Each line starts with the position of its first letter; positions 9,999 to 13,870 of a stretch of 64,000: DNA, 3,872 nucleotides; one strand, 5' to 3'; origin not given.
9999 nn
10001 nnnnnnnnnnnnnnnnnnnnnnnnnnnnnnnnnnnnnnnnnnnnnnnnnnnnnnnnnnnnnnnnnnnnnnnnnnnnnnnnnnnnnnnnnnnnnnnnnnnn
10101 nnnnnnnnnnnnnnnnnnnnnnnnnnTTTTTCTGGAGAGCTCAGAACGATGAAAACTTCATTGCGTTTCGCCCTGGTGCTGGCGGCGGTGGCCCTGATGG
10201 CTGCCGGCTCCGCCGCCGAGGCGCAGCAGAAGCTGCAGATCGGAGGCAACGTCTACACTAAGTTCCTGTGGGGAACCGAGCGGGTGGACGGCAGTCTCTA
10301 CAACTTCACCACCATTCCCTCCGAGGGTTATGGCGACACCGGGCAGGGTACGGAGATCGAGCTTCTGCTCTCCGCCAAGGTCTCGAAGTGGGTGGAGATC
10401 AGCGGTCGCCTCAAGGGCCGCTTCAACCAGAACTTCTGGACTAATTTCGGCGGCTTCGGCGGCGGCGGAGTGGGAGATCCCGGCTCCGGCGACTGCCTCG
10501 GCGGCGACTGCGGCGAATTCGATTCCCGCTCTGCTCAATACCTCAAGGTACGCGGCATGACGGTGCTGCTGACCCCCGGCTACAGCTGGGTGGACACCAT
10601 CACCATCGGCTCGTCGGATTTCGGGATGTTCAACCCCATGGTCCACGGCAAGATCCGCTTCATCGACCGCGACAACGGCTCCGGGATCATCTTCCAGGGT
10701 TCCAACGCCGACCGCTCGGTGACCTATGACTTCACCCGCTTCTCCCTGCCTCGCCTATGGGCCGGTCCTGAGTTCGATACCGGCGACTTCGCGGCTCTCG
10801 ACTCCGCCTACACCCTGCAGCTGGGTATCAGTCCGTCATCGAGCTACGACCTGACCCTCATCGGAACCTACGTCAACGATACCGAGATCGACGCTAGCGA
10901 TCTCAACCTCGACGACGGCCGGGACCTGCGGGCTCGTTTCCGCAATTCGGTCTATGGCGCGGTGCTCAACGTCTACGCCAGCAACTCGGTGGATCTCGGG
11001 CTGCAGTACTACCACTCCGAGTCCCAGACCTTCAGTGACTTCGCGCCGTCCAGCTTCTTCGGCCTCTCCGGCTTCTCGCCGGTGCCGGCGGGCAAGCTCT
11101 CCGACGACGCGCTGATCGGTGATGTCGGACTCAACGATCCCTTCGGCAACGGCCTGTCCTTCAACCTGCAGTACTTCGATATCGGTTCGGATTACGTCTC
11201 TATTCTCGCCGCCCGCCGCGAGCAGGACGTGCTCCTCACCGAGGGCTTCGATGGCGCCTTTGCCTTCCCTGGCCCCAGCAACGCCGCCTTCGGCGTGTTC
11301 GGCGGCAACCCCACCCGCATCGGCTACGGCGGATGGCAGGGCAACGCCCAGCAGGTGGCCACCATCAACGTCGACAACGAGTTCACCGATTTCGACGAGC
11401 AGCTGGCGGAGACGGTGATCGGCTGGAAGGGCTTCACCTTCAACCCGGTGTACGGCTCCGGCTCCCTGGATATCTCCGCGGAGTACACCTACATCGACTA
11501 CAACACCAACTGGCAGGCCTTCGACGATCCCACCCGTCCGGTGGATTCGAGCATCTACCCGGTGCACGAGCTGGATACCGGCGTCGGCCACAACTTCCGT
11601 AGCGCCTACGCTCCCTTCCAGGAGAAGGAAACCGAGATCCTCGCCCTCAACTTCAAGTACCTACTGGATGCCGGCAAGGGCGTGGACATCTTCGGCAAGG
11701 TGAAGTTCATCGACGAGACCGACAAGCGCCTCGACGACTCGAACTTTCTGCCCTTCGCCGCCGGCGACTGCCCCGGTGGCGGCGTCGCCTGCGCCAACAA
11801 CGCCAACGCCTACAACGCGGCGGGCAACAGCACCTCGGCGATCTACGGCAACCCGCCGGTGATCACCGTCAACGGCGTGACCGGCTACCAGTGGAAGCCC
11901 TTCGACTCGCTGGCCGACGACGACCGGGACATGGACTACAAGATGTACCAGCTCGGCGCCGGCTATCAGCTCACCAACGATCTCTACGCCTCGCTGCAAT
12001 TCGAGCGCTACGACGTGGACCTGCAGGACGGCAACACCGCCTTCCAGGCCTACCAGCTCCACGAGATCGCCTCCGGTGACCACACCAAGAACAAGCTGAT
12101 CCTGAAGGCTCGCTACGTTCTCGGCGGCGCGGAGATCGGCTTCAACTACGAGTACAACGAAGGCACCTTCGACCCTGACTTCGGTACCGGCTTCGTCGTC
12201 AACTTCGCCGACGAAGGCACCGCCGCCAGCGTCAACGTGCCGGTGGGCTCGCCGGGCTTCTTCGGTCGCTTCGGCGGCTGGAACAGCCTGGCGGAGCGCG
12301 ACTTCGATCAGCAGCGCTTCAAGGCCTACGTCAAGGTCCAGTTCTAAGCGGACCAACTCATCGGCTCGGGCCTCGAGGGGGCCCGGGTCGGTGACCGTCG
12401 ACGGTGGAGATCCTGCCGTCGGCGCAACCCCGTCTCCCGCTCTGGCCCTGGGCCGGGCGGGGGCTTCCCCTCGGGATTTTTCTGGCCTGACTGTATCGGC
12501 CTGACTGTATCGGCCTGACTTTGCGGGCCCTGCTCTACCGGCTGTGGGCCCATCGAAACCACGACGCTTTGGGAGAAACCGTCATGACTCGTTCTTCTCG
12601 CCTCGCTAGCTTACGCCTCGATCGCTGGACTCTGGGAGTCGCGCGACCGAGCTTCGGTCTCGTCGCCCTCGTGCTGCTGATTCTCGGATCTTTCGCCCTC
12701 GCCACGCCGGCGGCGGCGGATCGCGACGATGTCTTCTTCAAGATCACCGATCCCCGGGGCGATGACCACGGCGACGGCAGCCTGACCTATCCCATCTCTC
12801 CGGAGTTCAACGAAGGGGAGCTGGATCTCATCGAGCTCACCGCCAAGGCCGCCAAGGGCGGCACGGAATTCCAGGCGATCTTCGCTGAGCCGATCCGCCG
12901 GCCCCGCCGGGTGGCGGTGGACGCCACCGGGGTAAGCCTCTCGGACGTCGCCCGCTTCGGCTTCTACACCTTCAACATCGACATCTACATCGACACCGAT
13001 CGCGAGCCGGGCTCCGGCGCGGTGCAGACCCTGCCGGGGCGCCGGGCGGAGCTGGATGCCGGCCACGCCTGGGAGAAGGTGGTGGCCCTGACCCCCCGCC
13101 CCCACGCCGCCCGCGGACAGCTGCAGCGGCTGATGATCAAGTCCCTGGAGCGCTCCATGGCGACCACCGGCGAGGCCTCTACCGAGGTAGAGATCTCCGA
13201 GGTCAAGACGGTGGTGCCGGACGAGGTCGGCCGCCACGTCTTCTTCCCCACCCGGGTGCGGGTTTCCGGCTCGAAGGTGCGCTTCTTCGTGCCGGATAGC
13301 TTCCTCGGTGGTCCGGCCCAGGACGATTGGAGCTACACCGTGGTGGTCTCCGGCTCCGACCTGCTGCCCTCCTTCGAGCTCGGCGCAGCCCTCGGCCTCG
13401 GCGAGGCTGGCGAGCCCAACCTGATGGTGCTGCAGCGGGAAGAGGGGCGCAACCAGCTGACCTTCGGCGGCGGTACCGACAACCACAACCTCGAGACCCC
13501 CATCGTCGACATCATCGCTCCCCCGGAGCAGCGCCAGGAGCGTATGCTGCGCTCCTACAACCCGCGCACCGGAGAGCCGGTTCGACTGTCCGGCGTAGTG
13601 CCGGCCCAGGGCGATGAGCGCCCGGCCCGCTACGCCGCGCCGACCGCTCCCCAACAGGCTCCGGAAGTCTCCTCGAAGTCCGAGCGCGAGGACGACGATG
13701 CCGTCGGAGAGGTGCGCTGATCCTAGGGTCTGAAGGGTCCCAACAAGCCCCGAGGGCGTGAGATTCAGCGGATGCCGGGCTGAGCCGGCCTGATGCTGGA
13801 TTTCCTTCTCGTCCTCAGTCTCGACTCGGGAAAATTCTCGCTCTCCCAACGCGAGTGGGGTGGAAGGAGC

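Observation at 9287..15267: Candidate outer-membrane glucan-capture module: three Glucodextran_C-like paralogs around a 732-aa beta-barrel, appended to a MalEFGK-type locus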

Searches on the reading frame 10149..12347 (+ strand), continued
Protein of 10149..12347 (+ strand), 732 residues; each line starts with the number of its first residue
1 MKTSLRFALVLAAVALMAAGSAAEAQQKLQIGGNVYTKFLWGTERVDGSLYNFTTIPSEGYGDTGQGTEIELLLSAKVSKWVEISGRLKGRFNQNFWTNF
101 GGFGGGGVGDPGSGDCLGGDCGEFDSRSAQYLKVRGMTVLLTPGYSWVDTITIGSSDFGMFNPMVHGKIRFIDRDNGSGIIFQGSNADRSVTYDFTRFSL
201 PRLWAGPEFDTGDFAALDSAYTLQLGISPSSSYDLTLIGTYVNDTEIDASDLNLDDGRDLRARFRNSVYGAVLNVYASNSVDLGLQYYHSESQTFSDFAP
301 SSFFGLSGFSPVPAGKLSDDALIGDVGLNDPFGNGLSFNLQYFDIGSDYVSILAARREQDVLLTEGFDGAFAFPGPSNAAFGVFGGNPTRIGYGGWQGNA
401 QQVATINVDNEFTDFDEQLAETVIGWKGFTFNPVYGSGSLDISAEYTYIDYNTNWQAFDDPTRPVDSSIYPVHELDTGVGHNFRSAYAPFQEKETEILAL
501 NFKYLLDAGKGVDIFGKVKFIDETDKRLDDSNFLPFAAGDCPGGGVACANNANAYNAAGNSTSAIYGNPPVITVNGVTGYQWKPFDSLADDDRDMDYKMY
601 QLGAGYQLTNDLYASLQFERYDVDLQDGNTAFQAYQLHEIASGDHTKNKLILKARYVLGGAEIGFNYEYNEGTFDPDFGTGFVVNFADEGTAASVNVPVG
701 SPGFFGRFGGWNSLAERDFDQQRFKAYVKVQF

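Call 65: fold_search(model_id=the predicted structure, library=pdb)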
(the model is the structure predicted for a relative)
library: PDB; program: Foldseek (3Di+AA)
matches with E <= 10: 863; with E <= 0.001: 355
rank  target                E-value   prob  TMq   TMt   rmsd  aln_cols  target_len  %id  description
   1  5ldv                  3.5e-09  1.00  0.27  0.47  10.6       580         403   10  Crystal Structures of MOMP from Campylobacter jejuni (released 2016-10-26)
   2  5ldt_A                8.8e-09  1.00  0.27  0.49  10.1       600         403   10  Crystal Structures of MOMP from Campylobacter jejuni (released 2016-10-26)
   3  6r2q_B                2.7e-08  1.00  0.26  0.33  13.3       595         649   10  Structure of the Mtr complex (released 2020-04-22)
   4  2fgq                  6.2e-08  1.00  0.19  0.45  13.5       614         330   10  High resolution X-ray structure of Omp32 in complex with malate (released 2006-01-31)
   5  8p97_A                8.5e-08  1.00  0.24  0.31  15.6       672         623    6  BtuB3G3 bound to cyanocobalamin with disordered EL8 (released 2023-08-16)
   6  1mpr_A                9.9e-08  1.00  0.23  0.40  14.1       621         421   10  MALTOPORIN FROM SALMONELLA TYPHIMURIUM (released 1997-03-12)
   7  1mal_A                1.0e-07  1.00  0.25  0.43  11.9       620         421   10  STRUCTURAL BASIS FOR SUGAR TRANSLOCATION THROUGH MALTOPORIN CHANNELS AT 3.1 ANGSTROMS RESOLUTION (released 1995-12-31)
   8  8wv0_B                1.3e-07  1.00  0.19  0.45  16.1       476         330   12  Outer membrane porin of Burkholderia pseudomallei (BpsOmp38) (released 2024-10-30)
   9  8wv0_A                1.5e-07  1.00  0.20  0.46  15.6       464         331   13  Outer membrane porin of Burkholderia pseudomallei (BpsOmp38) (released 2024-10-30)
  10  5mdo_A                1.7e-07  1.00  0.19  0.42  15.8       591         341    9  Crystal structure of in vitro folded Chitoporin VhChip from Vibrio harveyi (crystal form I) (released 2017-12-20)
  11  1e54_A                2.9e-07  1.00  0.19  0.44  13.6       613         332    9  Anion-selective porin from Comamonas acidovorans (released 2001-07-12)
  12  8jto                  2.9e-07  1.00  0.18  0.41  17.2       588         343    8  Outer membrane porin of Burkholderia pseudomallei (BpsOmp38) in complex with ceftazidime (released 2024-06-26)
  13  3rfz_B                3.8e-07  1.00  0.25  0.28  15.1       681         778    7  Crystal structure of the FimD usher bound to its cognate FimC:FimH substrate (released 2011-06-01)
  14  5mdq_A                4.6e-07  1.00  0.20  0.42  14.4       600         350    9  Crystal structure of outer membrane expressed Chitoporin VhChip from Vibrio harveyi (released 2017-12-20)
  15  6cd2_C                4.6e-07  1.00  0.22  0.25  17.4       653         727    7  Crystal structure of the PapC usher bound to the chaperone-adhesin PapD-PapG (released 2018-10-03)
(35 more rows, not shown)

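Call 67: find_encoding_contigs(protein=P0141, flank=7000, max_places=1)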
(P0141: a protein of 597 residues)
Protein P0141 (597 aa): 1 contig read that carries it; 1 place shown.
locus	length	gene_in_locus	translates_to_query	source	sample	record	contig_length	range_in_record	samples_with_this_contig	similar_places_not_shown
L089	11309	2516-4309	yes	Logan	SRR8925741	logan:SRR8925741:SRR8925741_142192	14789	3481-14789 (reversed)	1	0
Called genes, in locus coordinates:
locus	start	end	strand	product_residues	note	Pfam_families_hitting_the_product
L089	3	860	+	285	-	?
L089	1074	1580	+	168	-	PF04893:Yip1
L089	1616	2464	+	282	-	PF09985:Glucodextran_C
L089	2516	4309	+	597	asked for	-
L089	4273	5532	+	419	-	PF09985:Glucodextran_C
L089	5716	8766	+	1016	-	PF00069:Pkinase, PF07714:PK_Tyr_Ser-Thr, PF03109:ABC1 (weak), PF00515:TPR_1 (faint), PF07719:TPR_2 (faint)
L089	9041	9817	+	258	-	PF03167:UDG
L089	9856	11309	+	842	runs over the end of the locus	PF17764:PriA_3primeBD, PF00270:DEAD, PF04851:ResIII, PF18319:Zn_ribbon_PriA, PF00271:Helicase_C, PF18074:PriA_C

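Call 68: find_encoding_contigs(protein=P0151, flank=7000, max_places=1)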
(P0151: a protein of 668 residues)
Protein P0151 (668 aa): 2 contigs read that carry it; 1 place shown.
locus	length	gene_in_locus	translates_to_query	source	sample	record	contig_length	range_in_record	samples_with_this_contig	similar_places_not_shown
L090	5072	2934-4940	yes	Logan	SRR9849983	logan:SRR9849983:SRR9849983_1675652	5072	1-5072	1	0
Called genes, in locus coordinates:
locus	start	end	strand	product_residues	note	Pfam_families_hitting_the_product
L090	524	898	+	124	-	PF13560:HTH_31, PF01381:HTH_3, PF13443:HTH_26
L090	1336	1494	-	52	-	PF00471:Ribosomal_L33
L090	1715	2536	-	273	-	PF00669:Flagellin_N, PF00700:Flagellin_C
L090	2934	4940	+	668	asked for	-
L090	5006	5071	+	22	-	?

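Call 69: find_encoding_contigs(protein=P0393, flank=7000, max_places=1)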
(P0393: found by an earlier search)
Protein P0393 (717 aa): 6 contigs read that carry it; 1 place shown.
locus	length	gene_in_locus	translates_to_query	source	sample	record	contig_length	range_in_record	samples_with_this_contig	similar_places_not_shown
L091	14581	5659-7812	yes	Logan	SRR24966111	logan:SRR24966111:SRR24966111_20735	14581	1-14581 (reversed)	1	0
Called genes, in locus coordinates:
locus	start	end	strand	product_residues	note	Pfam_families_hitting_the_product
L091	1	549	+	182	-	?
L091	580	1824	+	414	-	PF01547:SBP_bac_1, PF13416:SBP_bac_8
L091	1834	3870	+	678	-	PF00528:BPD_transp_1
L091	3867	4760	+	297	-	PF00528:BPD_transp_1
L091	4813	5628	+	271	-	PF09985:Glucodextran_C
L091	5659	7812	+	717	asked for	-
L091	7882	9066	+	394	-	PF09985:Glucodextran_C, PF09851:SHOCT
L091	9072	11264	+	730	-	PF21226:MalQ_N, PF02446:Glyco_hydro_77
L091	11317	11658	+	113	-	-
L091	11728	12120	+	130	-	PF08818:DUF1801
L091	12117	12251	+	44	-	-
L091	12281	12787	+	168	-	PF18602:Rap1a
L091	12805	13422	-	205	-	PF05433:Rick_17kDa_Anti (faint)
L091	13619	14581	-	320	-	?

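Call 73: find_homologous_proteins(query=P0148, max_evalue=0.001)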
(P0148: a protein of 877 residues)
Query P0148 (877 aa): 42 proteins with E <= 0.001 among 8000 candidates.
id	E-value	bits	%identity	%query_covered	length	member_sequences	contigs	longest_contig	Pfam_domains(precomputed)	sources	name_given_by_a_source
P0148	0.0e+0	2058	100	100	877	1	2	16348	PF09985.15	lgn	-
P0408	0.0e+0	1676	79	100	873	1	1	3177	PF09985.15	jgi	-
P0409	0.0e+0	1575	75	100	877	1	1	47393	PF09985.15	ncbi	-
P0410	0.0e+0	1568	75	100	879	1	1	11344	PF09985.15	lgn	-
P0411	0.0e+0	1478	70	100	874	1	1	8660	PF09985.15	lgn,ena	-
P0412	0.0e+0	1404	69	98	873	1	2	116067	PF09985.15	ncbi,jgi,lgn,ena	-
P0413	0.0e+0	1269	63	98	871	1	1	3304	PF09985.15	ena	-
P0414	0.0e+0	1176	57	100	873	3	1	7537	PF09985.15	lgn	-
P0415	0.0e+0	1175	57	100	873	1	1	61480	PF09985.15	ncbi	-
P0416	0.0e+0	1173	57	100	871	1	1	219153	PF09985.15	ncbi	-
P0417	0.0e+0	1173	57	100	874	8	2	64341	PF09985.15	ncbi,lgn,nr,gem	ncbi:MAG TPA: glucodextranase DOMON-like domain-containing protein [Candidatus Aminicenantes bacteri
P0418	0.0e+0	1173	57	100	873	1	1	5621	PF09985.15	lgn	-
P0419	0.0e+0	1167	57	98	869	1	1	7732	PF09985.15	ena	-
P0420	0.0e+0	1166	58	98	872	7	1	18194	PF09985.15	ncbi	-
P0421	0.0e+0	1161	58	98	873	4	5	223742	PF09985.15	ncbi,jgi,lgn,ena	-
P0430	1.1e-267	909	47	99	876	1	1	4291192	PF09985.15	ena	-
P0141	3.5e-165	569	48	64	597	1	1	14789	-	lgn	-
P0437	4.9e-128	446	33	97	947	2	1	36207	PF09985.15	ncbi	ncbi:MAG: glucodextranase DOMON-like domain-containing protein [Bradymonadia bacterium]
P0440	1.1e-111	392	31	97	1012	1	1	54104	PF09985.15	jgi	jgi:C-terminal binding-module, SLH-like, of glucodextranase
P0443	1.1e-52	197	45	24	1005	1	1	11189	PF00691.26,PF09985.15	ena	-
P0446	2.4e-6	44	33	12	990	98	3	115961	PF03718.20,PF09985.15,PF18841.8,PF18783.8,PF17433.8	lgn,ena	-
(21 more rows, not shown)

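Call 74: search_protein_families(library=pfam, proteins=[P0443, P0437, P0440, P0417, P0430, P0446], max_evalue=0.01)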
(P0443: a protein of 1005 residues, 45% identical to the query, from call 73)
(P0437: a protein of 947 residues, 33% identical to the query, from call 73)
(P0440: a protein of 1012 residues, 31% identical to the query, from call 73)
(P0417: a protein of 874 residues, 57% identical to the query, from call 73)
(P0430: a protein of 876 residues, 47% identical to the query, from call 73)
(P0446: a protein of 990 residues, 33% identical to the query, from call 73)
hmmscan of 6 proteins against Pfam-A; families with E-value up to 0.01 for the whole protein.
P0443 (1005 aa): 3 families
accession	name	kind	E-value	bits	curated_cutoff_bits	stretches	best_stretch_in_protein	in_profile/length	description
PF09985.14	Glucodextran_C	-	1.5e-46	159.2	22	1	28-234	4-207/228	C-terminal binding-module, SLH-like, of glucodextranase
PF00691.25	OmpA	-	2e-19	70.2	27.2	1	292-380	2-92/98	OmpA family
PF05359.17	DUF748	-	0.0058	15.1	50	0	287-329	878-920/1037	Domain of Unknown Function (DUF748)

P0437 (947 aa): 1 family
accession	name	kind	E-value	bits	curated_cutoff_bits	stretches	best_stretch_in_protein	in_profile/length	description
PF09985.14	Glucodextran_C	-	1.5e-54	185.4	22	1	37-270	3-220/228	C-terminal binding-module, SLH-like, of glucodextranase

P0440 (1012 aa): 1 family
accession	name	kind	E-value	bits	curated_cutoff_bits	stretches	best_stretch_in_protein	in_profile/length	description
PF09985.14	Glucodextran_C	-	1e-55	189.2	22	1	37-269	2-221/228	C-terminal binding-module, SLH-like, of glucodextranase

P0417 (874 aa): 1 family
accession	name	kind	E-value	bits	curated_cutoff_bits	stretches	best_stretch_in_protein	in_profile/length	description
PF09985.14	Glucodextran_C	-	1.1e-48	166.1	22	1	28-253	3-216/228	C-terminal binding-module, SLH-like, of glucodextranase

P0430 (876 aa): 1 family
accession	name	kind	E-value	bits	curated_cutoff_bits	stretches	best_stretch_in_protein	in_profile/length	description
PF09985.14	Glucodextran_C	-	2.1e-48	165.3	22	1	23-248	3-216/228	C-terminal binding-module, SLH-like, of glucodextranase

P0446 (990 aa): 6 families
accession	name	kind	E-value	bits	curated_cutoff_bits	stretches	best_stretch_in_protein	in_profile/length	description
PF17433.7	Glyco_hydro_49N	-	1.8e-66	223.8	21.3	1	62-250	6-187/188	Glycosyl hydrolase family 49 N-terminal Ig-like domain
PF03718.19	Glyco_hydro_49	-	2.4e-33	115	27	1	518-641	2-117/118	Glycosyl hydrolase family 49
PF09985.14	Glucodextran_C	-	1.1e-29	104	22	1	738-952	2-198/228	C-terminal binding-module, SLH-like, of glucodextranase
PF18783.7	IPU_b_solenoid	-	4e-14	52.8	30.2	1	463-494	1-32/33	Isopullulanase beta-solenoid repeat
PF18841.7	B_solenoid_dext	-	2.4e-08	34.6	30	1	402-427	8-33/33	Beta solenoid repeat from Dextranase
PF09136.16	Glucodextran_B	-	9.5e-07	29.1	27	1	652-729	1-78/83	Glucodextranase, domain B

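Call 76: find_encoding_contigs(protein=P0443, flank=8000, max_places=1)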
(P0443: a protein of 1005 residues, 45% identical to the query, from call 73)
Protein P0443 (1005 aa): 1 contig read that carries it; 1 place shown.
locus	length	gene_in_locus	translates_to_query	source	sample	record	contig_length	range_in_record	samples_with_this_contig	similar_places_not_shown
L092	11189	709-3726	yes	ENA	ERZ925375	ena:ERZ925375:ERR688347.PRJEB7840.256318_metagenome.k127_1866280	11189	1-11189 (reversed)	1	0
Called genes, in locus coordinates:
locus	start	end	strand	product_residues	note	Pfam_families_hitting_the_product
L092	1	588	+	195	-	?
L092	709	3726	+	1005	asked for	PF09985:Glucodextran_C, PF00691:OmpA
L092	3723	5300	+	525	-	PF00149:Metallophos (weak)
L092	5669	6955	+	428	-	-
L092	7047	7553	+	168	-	PF13248:Zn_ribbon_3 (weak)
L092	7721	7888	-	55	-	-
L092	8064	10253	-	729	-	PF00069:Pkinase, PF07714:PK_Tyr_Ser-Thr, PF13414:TPR_11 (faint), PF13428:TPR_14 (faint), PF14559:TPR_19 (faint), PF12895:ANAPC3 (faint), PF00515:TPR_1 (faint), PF13424:TPR_12 (weak), +2 more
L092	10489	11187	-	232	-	?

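Call 77: find_encoding_contigs(protein=P0417, flank=9000, max_places=1)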
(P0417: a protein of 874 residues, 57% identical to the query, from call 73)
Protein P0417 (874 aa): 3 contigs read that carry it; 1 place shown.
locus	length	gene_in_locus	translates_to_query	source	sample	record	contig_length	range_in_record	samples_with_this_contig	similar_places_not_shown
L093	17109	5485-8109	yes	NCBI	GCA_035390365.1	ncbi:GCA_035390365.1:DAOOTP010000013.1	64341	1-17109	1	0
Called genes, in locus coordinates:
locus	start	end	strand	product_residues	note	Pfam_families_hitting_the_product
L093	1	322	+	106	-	PF00532:Peripla_BP_1 (weak), PF13377:Peripla_BP_3, PF13407:Peripla_BP_4 (weak)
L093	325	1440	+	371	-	PF00005:ABC_tran, PF02463:SMC_N (faint), PF17912:OB_MalK, PF08402:TOBE_2, PF03459:TOBE (weak)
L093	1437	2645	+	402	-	PF01547:SBP_bac_1, PF13416:SBP_bac_8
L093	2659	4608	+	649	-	PF00528:BPD_transp_1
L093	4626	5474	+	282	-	PF00528:BPD_transp_1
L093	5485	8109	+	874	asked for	PF09985:Glucodextran_C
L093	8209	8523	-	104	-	PF07238:PilZ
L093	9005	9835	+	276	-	PF01177:Asp_Glu_race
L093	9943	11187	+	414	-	PF01656:CbiA, PF10609:ParA, PF13614:AAA_31 (weak)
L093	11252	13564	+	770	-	-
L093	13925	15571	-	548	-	PF13231:PMT_2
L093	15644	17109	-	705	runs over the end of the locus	-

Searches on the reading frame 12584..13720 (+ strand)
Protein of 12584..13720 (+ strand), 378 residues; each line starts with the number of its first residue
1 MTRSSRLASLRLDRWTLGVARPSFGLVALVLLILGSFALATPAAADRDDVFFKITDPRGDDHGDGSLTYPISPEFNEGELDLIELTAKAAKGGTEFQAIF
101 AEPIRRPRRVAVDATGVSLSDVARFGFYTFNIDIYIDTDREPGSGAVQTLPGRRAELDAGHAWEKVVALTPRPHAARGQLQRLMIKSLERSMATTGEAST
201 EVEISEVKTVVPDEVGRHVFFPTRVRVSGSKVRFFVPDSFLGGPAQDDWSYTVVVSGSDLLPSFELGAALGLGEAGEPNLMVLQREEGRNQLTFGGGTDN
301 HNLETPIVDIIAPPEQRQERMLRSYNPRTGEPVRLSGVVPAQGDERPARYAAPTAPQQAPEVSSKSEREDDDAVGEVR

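Call 4: search_protein_families(library=pfam, proteins=[window:12584-13720:+], max_evalue=0.01)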
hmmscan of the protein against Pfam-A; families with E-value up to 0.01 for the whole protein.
window:12584-13720:+ (378 aa): 1 family
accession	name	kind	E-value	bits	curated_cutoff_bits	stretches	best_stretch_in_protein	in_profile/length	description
PF09985.14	Glucodextran_C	-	8.6e-35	120.7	22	1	52-333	2-224/228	C-terminal binding-module, SLH-like, of glucodextranase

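Call 5: search_protein_families(library=ncbifam, proteins=[window:12584-13720:+], max_evalue=0.01)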
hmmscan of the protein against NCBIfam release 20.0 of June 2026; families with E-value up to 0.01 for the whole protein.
window:12584-13720:+ (378 aa): 0 families
